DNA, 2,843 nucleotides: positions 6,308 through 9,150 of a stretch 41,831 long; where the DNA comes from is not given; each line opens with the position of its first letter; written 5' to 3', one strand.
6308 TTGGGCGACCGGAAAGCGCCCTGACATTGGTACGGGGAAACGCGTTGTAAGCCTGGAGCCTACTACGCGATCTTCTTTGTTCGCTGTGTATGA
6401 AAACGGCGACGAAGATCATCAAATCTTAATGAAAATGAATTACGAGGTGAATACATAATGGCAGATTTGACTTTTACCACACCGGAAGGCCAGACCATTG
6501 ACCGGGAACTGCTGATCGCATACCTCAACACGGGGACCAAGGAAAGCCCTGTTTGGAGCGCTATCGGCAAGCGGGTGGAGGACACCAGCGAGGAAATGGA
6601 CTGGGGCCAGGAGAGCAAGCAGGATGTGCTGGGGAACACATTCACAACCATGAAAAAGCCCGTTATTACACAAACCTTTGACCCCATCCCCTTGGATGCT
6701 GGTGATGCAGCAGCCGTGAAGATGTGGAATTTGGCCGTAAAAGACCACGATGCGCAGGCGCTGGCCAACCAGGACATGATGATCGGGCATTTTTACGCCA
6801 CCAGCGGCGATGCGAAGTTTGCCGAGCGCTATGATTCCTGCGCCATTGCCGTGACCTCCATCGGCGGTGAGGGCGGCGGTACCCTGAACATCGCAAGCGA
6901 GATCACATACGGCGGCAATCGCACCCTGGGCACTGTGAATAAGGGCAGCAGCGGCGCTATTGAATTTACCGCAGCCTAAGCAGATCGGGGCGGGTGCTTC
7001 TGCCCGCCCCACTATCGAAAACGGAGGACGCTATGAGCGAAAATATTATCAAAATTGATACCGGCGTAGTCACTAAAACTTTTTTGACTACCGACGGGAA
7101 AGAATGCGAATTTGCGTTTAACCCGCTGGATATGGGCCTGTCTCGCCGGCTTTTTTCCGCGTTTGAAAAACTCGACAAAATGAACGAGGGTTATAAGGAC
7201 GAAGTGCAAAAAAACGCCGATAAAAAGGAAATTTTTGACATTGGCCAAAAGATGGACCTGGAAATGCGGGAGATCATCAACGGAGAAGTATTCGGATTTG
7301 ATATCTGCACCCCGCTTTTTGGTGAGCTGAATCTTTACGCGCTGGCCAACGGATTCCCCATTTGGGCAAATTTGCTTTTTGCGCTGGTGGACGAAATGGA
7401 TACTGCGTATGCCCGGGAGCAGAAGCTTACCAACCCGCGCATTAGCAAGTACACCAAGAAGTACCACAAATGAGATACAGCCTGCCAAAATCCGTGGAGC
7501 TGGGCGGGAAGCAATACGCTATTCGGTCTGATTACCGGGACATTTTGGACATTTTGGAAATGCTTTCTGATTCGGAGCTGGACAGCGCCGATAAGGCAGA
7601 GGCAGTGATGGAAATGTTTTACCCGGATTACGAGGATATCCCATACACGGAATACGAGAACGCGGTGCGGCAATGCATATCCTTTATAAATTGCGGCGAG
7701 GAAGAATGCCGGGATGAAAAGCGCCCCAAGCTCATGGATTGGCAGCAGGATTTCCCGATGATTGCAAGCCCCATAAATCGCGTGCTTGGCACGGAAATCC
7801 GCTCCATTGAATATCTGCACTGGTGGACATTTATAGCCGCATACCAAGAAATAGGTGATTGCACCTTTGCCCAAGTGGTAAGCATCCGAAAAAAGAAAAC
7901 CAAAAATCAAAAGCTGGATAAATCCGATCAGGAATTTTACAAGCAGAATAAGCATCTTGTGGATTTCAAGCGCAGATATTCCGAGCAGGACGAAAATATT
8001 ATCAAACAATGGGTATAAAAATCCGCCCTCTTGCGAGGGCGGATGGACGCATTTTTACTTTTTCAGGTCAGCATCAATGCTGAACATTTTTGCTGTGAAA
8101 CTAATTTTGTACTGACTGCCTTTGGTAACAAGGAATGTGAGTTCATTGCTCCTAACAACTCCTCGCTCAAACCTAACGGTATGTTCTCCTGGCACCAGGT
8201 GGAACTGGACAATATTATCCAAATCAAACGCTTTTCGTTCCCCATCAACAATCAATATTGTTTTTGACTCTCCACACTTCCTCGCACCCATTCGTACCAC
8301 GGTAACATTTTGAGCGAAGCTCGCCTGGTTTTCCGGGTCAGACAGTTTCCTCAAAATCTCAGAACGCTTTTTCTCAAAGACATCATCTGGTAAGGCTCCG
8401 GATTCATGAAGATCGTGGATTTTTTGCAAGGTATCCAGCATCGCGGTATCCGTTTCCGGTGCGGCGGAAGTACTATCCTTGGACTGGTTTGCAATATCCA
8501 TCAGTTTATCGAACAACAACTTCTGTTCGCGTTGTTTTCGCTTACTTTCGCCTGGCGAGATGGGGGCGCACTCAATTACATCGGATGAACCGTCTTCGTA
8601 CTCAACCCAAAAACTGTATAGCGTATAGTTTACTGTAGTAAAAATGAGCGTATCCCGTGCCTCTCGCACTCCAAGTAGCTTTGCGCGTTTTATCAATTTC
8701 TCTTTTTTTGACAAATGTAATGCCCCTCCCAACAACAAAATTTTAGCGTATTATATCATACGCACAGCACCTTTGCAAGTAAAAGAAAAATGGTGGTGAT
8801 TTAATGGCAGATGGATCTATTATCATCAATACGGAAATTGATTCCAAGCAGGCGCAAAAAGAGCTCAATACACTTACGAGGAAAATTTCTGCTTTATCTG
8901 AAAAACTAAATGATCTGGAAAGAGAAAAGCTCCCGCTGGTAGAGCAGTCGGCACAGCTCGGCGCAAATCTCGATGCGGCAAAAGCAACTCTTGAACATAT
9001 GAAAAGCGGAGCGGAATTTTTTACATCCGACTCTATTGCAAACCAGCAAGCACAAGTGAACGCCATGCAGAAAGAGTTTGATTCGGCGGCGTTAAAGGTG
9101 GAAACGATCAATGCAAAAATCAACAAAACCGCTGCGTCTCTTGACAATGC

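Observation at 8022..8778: Autonomous reverse-strand SHOCT-domain gene inserted between the tail chaperones and the tape measure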

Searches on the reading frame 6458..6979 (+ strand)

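Call 5: search_protein_families(library=pfam, proteins=[window:6458-6979:+], max_evalue=0.1)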
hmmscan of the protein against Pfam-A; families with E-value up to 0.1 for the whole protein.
window:6458-6979:+ (173 aa): 0 families

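Call 8: search_protein_families(library=phrogs, proteins=[window:6458-6979:+], max_evalue=0.01)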
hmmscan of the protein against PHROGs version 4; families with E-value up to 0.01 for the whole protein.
window:6458-6979:+ (173 aa): 1 family
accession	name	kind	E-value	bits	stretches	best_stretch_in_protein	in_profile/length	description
phrog_3099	-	unknown function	3e-31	109.8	1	10-166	4-159/171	-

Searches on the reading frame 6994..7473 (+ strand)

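Call 5: search_protein_families(library=pfam, proteins=[window:6994-7473:+], max_evalue=0.1)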
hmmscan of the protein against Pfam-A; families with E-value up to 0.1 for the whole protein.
window:6994-7473:+ (159 aa): 0 families

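Call 8: search_protein_families(library=phrogs, proteins=[window:6994-7473:+], max_evalue=0.01)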
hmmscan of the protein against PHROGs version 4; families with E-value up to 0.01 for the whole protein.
window:6994-7473:+ (159 aa): 1 family
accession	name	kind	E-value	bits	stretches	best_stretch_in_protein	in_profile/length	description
phrog_11299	-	unknown function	1e-15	59.1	1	18-159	3-142/152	-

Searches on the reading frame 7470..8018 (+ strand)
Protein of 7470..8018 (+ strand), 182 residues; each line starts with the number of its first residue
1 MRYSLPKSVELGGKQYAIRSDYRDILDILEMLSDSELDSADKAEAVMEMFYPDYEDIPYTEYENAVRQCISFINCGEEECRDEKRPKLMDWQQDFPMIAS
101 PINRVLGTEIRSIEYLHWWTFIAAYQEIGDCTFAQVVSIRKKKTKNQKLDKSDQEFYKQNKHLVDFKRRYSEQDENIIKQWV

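Call 5: search_protein_families(library=pfam, proteins=[window:7470-8018:+], max_evalue=0.1)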
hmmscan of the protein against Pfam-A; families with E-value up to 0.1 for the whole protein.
window:7470-8018:+ (182 aa): 1 family
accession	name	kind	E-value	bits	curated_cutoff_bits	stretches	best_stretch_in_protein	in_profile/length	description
PF06854.16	Phage_Gp15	-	5.6e-27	95.2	23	1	4-164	4-168/170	Bacteriophage Gp15 protein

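Call 8: search_protein_families(library=phrogs, proteins=[window:7470-8018:+], max_evalue=0.01)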
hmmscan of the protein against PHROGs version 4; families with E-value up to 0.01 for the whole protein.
window:7470-8018:+ (182 aa): 1 family
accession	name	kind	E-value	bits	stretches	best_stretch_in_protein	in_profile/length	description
phrog_706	-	unknown function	4.4e-38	132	1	4-176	7-192/201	-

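Call 16: find_related_loci(query=window:7470-8018:+, collection=viral_contigs, flank=5000)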
Query window:7470-8018:+ (182 aa) in viral_contigs; peptide patterns used: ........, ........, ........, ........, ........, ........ (x = any residue, [..] = any of these).
131 stretches matched a pattern; 78 encode a relative of the query (tblastn E <= 1e-3); 78 distinct loci.
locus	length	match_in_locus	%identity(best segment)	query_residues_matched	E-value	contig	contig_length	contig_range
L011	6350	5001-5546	100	1-182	1e-123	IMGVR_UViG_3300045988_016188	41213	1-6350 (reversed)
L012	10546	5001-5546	100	1-182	1e-123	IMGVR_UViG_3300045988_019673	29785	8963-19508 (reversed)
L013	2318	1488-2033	100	1-182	2e-130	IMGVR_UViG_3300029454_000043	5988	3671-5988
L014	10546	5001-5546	94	1-182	2e-118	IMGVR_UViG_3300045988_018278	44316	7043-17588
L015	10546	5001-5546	94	1-182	2e-118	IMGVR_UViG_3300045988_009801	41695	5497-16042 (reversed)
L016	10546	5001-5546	94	1-182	2e-118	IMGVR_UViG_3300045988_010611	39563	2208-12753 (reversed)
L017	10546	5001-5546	94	1-182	2e-118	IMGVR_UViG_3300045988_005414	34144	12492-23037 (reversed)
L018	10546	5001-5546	94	1-182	2e-118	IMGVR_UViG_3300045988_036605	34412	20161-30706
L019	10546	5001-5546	94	1-182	2e-118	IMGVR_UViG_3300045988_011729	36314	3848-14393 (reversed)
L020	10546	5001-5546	94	1-182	2e-118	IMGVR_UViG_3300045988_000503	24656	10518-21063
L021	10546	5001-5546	94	1-182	2e-118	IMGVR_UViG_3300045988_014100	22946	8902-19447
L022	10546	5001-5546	94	1-182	2e-118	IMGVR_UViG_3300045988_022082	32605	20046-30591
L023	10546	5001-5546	94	1-182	2e-118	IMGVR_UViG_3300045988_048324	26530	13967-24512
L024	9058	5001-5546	94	1-182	2e-118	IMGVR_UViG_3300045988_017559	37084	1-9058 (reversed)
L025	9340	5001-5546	94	1-182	2e-118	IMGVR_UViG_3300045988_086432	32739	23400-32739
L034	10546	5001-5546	92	1-182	3e-115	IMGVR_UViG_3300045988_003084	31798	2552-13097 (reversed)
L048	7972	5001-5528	56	5-181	1e-68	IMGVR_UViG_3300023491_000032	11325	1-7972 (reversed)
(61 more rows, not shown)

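Call 47: search_protein_families(library=pfam, proteins=[L014:5588-6124:-, L034:5583-6293:-, L048:5579-5752:-], max_evalue=0.01)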
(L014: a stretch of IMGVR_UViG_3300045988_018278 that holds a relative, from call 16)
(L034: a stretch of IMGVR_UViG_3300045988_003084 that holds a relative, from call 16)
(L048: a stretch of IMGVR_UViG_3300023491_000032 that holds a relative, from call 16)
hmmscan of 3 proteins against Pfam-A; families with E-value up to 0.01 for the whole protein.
L014:5588-6124:- (178 aa): 1 family
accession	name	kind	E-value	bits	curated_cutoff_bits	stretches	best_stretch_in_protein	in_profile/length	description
PF20721.2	C19orf12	-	0.0053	17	30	1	89-121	38-70/163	C19orf12-like protein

L034:5583-6293:- (236 aa): 2 families
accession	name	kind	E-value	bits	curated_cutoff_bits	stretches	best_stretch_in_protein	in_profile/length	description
PF12869.13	tRNA_anti-like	-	2.1e-15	57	23.5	1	32-218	9-141/146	tRNA_anti-like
PF13567.11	DUF4131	-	0.0002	21.5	31.6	0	11-64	11-63/165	Domain of unknown function (DUF4131)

L048:5579-5752:- (57 aa): 9 families
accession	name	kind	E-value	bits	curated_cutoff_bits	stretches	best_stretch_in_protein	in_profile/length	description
PF13240.11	Zn_Ribbon_1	-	1.8e-06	28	25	1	7-27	1-21/23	zinc-ribbon domain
PF13248.11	Zn_ribbon_3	-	1.2e-05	25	27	1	6-26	3-23/26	zinc-ribbon domain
PF12773.13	DZR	-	1.7e-05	25.3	27.3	1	6-26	25-45/45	Double zinc ribbon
PF18073.7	Zn_ribbon_LapB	-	0.0023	18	25.7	1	7-31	2-26/28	Rubredoxin metal binding domain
PF01155.25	HypA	-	0.0026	18.2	28.9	1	5-29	70-96/112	Hydrogenase/urease nickel incorporation, metallochaperone, hypA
PF17032.10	Zn_ribbon_15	-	0.0045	18.2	28.9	1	6-26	53-73/73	zinc-ribbon family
PF21344.3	Zn_ribbon_LysW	-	0.0052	16.8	27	0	3-14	19-30/46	Alpha-aminoadipate carrier protein LysW-like, globular domain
PF24460.1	DUF7575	-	0.0072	16.1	28.5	0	19-27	3-11/28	Domain of unknown function (DUF7575)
PF14354.12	Lar_restr_allev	-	0.01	16.5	28.6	0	19-51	3-33/58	Restriction alleviation protein Lar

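Call 77: search_protein_families(library=padloc, proteins=[L014:5588-6124:-, L034:5583-6293:-], max_evalue=0.01)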
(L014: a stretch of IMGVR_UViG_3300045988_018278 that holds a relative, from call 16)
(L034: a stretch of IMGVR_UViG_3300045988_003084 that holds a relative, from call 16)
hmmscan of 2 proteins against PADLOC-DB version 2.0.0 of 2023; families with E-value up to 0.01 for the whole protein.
L014:5588-6124:- (178 aa): 0 families

L034:5583-6293:- (236 aa): 0 families

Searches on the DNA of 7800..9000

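Call 101: search_rna_families(source=window, start=7800, end=9000, threshold=evalue, max_evalue=1)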
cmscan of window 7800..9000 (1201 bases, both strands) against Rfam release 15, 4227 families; matches with E-value up to 1: 1.
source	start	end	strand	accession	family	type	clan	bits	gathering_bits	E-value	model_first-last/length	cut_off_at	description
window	8015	8109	-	RF00512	Leu_leader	Cis-reg; leader;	-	18.6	50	0.59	1-148/148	no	Leucine operon leader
